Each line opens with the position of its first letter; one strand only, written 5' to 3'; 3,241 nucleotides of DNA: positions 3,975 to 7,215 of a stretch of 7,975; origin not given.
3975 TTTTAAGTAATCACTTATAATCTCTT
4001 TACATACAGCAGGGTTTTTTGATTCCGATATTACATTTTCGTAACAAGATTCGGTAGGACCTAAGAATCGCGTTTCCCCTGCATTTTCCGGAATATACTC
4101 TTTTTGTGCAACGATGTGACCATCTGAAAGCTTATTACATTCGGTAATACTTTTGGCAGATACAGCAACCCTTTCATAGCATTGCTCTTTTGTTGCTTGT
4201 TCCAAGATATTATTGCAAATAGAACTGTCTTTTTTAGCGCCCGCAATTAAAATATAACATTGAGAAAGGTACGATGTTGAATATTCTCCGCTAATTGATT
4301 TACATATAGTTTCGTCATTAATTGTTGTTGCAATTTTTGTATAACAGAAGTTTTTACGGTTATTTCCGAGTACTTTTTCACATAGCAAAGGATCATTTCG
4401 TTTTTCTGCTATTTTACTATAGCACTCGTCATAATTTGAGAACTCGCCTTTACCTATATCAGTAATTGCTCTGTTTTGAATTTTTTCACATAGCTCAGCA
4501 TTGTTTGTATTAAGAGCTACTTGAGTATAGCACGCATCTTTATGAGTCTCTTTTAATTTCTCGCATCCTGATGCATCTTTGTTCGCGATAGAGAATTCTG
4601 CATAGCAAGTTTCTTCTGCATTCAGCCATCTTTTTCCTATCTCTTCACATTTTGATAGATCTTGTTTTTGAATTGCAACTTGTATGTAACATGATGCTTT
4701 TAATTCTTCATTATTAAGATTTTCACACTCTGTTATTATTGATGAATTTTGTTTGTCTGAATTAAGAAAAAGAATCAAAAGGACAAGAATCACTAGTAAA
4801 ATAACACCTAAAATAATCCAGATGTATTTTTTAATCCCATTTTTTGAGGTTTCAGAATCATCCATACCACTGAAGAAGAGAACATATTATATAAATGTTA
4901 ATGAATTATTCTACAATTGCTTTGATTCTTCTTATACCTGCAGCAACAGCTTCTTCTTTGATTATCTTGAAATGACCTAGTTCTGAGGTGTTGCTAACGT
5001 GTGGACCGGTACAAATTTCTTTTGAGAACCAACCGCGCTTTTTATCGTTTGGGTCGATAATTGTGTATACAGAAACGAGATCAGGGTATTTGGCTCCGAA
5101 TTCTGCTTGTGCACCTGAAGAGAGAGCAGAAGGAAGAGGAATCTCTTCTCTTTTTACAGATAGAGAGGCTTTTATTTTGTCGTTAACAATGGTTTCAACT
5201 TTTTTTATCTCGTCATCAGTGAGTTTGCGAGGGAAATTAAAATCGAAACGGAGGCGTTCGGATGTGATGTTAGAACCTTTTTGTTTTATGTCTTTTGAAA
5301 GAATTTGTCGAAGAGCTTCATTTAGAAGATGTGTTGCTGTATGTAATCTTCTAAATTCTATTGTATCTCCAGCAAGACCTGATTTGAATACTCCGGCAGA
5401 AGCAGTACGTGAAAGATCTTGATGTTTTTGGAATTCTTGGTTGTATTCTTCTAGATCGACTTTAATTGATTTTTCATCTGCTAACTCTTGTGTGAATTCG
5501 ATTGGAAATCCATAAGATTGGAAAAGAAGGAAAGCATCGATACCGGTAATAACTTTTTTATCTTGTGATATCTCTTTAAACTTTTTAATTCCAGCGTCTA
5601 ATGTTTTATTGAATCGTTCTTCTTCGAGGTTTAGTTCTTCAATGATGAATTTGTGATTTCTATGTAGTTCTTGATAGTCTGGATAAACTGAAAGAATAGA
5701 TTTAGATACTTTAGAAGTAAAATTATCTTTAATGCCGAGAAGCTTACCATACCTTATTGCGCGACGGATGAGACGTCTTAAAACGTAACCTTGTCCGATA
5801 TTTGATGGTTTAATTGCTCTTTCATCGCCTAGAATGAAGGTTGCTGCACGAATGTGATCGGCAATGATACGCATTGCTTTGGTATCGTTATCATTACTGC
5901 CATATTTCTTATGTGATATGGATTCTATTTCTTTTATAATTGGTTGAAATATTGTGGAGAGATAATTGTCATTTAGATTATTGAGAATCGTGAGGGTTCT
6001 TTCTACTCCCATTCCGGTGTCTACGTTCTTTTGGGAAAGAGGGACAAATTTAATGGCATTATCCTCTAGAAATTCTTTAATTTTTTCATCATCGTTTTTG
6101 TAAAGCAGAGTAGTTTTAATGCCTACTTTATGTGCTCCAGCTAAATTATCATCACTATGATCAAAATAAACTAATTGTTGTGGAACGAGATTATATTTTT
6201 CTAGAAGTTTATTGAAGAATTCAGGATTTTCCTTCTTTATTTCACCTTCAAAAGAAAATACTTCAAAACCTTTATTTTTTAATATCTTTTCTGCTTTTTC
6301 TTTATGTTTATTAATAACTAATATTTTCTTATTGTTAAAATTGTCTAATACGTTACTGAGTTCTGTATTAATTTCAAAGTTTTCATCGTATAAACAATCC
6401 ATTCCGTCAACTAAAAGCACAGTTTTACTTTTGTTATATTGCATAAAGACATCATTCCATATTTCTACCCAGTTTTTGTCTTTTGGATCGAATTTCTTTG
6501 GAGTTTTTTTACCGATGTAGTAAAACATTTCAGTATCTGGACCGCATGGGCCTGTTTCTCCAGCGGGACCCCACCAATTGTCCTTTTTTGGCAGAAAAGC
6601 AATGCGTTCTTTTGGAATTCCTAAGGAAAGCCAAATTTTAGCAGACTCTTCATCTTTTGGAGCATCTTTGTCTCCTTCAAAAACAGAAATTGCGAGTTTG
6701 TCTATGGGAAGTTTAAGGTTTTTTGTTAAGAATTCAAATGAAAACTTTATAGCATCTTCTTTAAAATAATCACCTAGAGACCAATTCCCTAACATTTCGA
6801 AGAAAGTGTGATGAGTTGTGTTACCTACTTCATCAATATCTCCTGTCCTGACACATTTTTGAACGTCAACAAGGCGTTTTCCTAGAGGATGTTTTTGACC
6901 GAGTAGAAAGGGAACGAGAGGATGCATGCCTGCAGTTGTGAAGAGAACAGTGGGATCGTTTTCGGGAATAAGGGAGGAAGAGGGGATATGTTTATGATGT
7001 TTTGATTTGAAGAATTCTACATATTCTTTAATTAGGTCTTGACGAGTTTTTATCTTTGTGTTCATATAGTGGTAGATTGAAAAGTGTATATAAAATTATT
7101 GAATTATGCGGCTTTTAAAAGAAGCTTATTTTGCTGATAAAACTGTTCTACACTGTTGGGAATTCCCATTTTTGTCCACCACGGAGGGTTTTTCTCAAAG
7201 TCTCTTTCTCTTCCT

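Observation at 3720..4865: Surface-anchored protein built from 11 cysteine-pair repeats with near-invariant C-x13-C spacing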

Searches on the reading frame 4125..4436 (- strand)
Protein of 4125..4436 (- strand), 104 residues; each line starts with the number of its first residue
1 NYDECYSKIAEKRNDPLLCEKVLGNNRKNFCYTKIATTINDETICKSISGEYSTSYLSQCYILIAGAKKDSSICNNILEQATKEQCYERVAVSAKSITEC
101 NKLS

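Call 76: predict_structure(alignment_id=A4)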
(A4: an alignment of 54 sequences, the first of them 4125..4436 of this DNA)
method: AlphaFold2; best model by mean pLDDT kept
length: 104 residues; sequences in the alignment: 54
mean_pLDDT: 94.4   pTM: 0.85
mean pLDDT of the five models: 94.4, 93.7, 93.6, 92.4, 90.8
residues with pLDDT >= 90: 89; 70-90: 15; 50-70: 0; < 50: 0
segments of 3 or more residues with pLDDT < 50: none
pLDDT, mean of each block of 10 residues (from residue 1): 95 98 96 98 96 93 97 96 96 85 76
secondary structure, 60 per line:
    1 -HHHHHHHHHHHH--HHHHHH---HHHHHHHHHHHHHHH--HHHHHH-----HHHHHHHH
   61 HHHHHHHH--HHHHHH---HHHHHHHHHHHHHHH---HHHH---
elements in order: H2-13 H16-21 H25-39 H42-47 H53-68 H71-76 H80-94 H98-101

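Call 78: fold_search(model_id=the predicted structure, library=pdb)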
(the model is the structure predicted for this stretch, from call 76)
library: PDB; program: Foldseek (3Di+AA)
matches with E <= 10: 159; with E <= 0.001: 0
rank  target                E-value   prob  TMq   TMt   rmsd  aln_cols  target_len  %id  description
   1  5cwm                  2.0e-01  0.38  0.25  0.13  15.1       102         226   15  Crystal structure of de novo designed helical repeat protein DHR64 (released 2015-12-16)
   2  6e9v_A                5.2e-01  0.23  0.25  0.13  15.0       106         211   14  DHF79 filament (released 2018-11-21)
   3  6bv6                  7.4e-01  0.47  0.40  0.13   7.1       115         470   11  Structure of proteinaceous RNase P 1 (PRORP1) from A. thaliana after 3-hour soak with juglone (released 2019-06-12)
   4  9efm_D                7.4e-01  0.41  0.38  0.15   6.3       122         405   11  Cryo-EM structure of COP9 signalosome precatalytic state with neddylated cullin-1 (released 2025-12-03)
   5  6y4l_A                1.1e+00  0.23  0.32  0.17   8.6       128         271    9  Crystal structure of human ER membrane protein complex subunits EMC2 and EMC9 (released 2020-05-27)
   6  9efq_D                1.2e+00  0.30  0.38  0.15   6.3       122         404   12  Cryo-EM structure of COP9 signalosome precatalytic state with neddylated cullin-2 (released 2025-12-03)
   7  8eoi_B                1.3e+00  0.13  0.27  0.14  11.1       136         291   10  Structure of a human EMC:human Cav1.2 channel complex in GDN detergent (released 2023-05-24)
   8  8gad_B                1.5e+00  0.14  0.21  0.21  11.4        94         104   16  Crystal structure of a high affinity PD-L1 binder (released 2024-08-21)
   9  5osi_K                1.6e+00  0.35  0.37  0.15   9.9        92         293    9  Structure of retromer VPS29-VPS35C subunits complexed with RidL harpin loop (163-176) (released 2017-12-13)
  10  6vfh_A                1.6e+00  0.23  0.33  0.30   8.3       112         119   10  De novo designed tetrahedral nanoparticle T33_dn10 (released 2020-08-12)
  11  8e0n_D                1.7e+00  0.12  0.25  0.16  14.7       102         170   14  Homotrimeric variant of tcTRP9, BGL18 (released 2023-04-12)
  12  6vfk_B                1.7e+00  0.10  0.25  0.10  16.3       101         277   11  De novo designed tetrahedral nanoparticle T33_dn10 displaying 4 copies of BG505-SOSIP trimer on the surface (released 2020-07-22)
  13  6xr2_F                1.8e+00  0.12  0.24  0.16  14.6       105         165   12  Computationally designed right-handed alpha/alpha homotrimeric toroid with 3 repeats per subunit (released 2021-07-14)
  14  9a2d_F                1.9e+00  0.14  0.31  0.04   8.5       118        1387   15  Modeling of the ciliary Intraflagellar transport-A complex (released 2024-05-10)
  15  8ttc_D                2.0e+00  0.12  0.25  0.12  13.1       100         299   13  Structure of retromer VPS29-VPS35 (483-796) complexed with Fam21A repeat 20 (1289-1302) (released 2024-08-21)
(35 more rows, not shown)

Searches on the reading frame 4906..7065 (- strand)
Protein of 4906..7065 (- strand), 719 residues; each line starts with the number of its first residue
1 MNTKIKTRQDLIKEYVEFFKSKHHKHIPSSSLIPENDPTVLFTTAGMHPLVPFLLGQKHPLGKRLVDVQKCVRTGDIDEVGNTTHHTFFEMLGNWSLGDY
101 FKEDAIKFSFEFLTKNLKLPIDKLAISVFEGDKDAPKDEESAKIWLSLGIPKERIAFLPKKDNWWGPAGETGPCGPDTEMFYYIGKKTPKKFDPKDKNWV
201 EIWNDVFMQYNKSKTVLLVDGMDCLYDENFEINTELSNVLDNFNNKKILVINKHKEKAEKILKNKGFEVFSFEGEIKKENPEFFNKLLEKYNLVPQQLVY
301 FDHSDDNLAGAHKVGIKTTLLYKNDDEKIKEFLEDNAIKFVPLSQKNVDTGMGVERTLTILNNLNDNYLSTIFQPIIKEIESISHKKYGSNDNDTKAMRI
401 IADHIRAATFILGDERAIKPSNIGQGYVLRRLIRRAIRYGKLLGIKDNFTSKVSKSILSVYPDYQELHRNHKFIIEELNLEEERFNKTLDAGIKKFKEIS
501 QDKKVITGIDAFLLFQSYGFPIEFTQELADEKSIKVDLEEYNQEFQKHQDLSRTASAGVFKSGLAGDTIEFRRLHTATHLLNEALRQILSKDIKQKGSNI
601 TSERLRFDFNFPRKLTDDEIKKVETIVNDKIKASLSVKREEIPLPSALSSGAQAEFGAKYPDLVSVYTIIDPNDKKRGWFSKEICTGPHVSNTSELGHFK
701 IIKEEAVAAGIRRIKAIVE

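Call 17: search_protein_families(library=pfam, proteins=[window:4906-7065:-], max_evalue=0.01)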
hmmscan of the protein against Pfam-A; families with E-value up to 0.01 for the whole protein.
window:4906-7065:- (719 aa): 3 families
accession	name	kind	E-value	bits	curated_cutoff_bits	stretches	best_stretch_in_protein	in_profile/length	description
PF01411.24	tRNA-synt_2c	-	1.4e-131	440.2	30.3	2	13-214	4-210/552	tRNA synthetases class II (A)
PF07973.19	tRNA_SAD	-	6.1e-15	55.4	24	1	664-714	1-43/44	Threonyl and Alanyl tRNA synthetase second additional domain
PF00702.32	Hydrolase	-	0.0011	19.8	26.4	1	244-315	111-191/191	haloacid dehalogenase-like hydrolase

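Call 22: search_protein_families(library=ncbifam, proteins=[window:4906-7065:-], max_evalue=0.001)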
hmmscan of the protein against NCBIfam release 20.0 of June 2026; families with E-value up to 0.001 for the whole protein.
window:4906-7065:- (719 aa): 10 families
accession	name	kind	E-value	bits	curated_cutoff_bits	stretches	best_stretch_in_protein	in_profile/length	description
NF002436.0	PRK01584.1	equivalog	9.4e-241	800.4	529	2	331-719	209-593/595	alanine--tRNA ligase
TIGR00344.1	alaS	equivalog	6.2e-169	564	457.05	3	13-214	4-200/847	alanine--tRNA ligase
TIGR03683.1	A-tRNA_syn_arch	equivalog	5.1e-60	203.7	744.7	3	398-539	328-467/902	alanine--tRNA ligase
NF040865.1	a_tRNA_ed_AlaXM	equivalog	1.1e-17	64.6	300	1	572-717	95-232/234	alanyl-tRNA editing protein AlaXM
TIGR01509.1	HAD-SF-IA-v3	subfamily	1.1e-06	28.9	29.4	1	223-320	57-153/154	HAD-IA family hydrolase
TIGR01993.1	Pyr-5-nucltdase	equivalog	1.5e-06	28.1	142.9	1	230-320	83-182/183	pyrimidine 5'-nucleotidase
NF006991.0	PRK09456.1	equivalog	9.4e-06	25.4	295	1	271-335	134-196/199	glucose-1-phosphatase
TIGR02253.1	CTE7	subfamily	0.00012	21.9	169.75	1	271-330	143-203/221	TIGR02253 family HAD-type hydrolase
TIGR00418.1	thrS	equivalog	0.00027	20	383.65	1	575-705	2-131/565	threonine--tRNA ligase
TIGR02247.1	HAD-1A3-hyp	subfamily_domain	0.0003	20.6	125.4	1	218-330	81-203/211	epoxide hydrolase N-terminal domain-like phosphatase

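Call 54: find_related_loci(query=window:4906-7065:-, collection=genome_contigs, flank=6000)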
Query window:4906-7065:- (719 aa) in genome_contigs; peptide patterns used: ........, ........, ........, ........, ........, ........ (x = any residue, [..] = any of these).
600 stretches matched a pattern (row limit reached: there are more); 598 encode a relative of the query (tblastn E <= 1e-3); the best 80 are kept; 80 distinct loci.
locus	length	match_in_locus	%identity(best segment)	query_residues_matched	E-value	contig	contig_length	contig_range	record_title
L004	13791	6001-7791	66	1-719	3e-153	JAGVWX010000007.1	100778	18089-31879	Candidatus Pacearchaeota archaeon isolate RIFCSPHIGHO2_01_FULL_39_44 rifcsphigho2_01_scaffold_1935, whole genome shotgun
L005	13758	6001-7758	59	7-719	2e-132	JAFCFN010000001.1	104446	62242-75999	Candidatus Woesearchaeota archaeon isolate Meg22_1618_Bin_104 Meg22_1618_Bin_104_scaffold_103, whole genome shotgun sequ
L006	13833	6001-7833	54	7-719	2e-132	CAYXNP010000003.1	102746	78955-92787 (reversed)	MAG TPA_asm: Candidatus Woesearchaeota archaeon isolate SRP050083_co1_23 genome assembly, contig: NODE_26_length_102746_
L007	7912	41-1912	38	1-718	2e-131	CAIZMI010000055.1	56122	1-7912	uncultured bacterium isolate Loc090907-8-6m_bin-405 genome assembly, contig: bin-405:55/64, whole genome shotgun sequenc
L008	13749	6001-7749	56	10-719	2e-129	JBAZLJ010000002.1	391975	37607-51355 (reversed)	MAG: Candidatus Woesearchaeota archaeon isolate SO_2017_LW4_166 scaffold_65_c1_LW137-91_2017, whole genome shotgun seque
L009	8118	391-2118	57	15-719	1e-126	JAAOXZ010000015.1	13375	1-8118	Candidatus Woesearchaeota archaeon isolate DPANNHV_H2.bin.83 k83_354688, whole genome shotgun sequence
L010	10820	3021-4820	55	5-718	5e-125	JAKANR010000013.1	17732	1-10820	MAG: bacterium isolate WY5.bin86 NODE_5143_length_17732_cov_1.993525, whole genome shotgun sequence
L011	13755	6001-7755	60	8-719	7e-124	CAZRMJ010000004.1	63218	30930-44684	MAG TPA_asm: Candidatus Woesearchaeota archaeon isolate SRP342105_co2_376 genome assembly, contig: NODE_407_length_63218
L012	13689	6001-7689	51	5-719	5e-122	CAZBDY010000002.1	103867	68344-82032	MAG TPA_asm: Candidatus Woesearchaeota archaeon isolate SRP141376_co1_202 genome assembly, contig: NODE_482_length_10386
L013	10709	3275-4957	61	5-719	5e-121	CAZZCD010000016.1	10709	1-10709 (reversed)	MAG TPA_asm: Candidatus Woesearchaeota archaeon isolate SRP068000_co1_158 genome assembly, contig: NODE_11530_length_107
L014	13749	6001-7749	53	10-719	8e-121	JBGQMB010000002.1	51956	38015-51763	MAG: Candidatus Micrarchaeia archaeon isolate OBJ2_061818_150_3 k141_1790686_length_51956_cov_11.9352, whole genome shot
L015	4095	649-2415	49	7-719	5e-123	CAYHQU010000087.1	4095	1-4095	MAG TPA_asm: uncultured Gammaproteobacteria bacterium isolate ERP119705_co14_218 genome assembly, contig: NODE_46056_len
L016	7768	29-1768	52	15-719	6e-119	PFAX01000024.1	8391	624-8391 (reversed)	MAG: bacterium (Candidatus Gribaldobacteria) CG10_big_fil_rev_8_21_14_0_10_37_21 CG10_8_21_14_0.10_scaffold_9615_c, whol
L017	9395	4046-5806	59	7-719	5e-119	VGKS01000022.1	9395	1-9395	MAG: Candidatus Pacearchaeota archaeon isolate M_DeepCast_50m_m2_169 M_DeepCast_50m_m2_169_Ga0194121_10013420, whole gen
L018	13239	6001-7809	53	1-718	4e-119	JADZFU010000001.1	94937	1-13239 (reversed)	MAG: Candidatus Uhrbacteria bacterium isolate SJ877 c_000000040755, whole genome shotgun sequence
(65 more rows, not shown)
